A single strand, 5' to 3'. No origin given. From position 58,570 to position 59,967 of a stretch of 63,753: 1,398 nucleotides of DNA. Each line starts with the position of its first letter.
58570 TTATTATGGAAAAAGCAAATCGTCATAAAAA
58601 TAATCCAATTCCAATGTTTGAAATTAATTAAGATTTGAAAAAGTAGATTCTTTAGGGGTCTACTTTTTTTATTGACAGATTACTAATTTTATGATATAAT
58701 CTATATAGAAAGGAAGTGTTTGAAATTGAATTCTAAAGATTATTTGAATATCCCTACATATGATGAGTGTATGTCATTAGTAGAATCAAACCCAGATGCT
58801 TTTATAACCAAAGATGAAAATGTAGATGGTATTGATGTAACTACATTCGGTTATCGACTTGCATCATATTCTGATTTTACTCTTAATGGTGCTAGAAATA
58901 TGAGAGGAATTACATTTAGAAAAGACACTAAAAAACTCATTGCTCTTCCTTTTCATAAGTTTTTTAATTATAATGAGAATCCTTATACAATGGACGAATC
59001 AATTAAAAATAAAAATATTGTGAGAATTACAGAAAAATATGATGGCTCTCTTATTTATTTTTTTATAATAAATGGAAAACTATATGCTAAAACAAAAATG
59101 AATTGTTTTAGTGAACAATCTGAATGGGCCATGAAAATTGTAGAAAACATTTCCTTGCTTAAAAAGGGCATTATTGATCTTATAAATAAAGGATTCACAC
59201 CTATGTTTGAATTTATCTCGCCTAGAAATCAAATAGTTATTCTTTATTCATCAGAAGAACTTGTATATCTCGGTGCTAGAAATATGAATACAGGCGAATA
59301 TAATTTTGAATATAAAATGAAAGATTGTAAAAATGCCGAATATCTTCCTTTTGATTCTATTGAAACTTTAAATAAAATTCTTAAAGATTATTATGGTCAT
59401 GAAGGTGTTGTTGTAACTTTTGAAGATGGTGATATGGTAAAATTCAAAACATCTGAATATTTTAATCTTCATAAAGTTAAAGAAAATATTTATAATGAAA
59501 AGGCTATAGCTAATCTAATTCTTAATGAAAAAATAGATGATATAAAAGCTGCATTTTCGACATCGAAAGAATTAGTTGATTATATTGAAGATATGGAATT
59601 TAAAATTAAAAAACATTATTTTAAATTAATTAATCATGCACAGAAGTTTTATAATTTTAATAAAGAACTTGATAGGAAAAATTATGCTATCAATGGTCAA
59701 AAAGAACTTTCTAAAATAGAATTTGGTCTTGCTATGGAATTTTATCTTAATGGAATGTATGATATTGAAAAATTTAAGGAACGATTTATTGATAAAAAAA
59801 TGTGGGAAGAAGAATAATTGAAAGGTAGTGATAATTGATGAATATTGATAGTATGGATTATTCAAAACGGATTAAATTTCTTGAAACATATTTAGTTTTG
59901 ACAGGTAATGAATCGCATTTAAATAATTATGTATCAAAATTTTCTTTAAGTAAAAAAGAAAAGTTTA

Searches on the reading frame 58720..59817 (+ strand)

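Call 8: search_protein_families(library=phrogs, proteins=[window:58720-59817:+])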
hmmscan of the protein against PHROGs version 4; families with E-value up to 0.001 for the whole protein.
window:58720-59817:+ (365 aa): 2 families
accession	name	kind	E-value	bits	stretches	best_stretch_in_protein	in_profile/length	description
phrog_562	-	tail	1.2e-75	255.8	1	14-353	7-357/377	RNA ligase and tail fiber protein attachment catalyst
phrog_20735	-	unknown function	0.00032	21.7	1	97-134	16-53/211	-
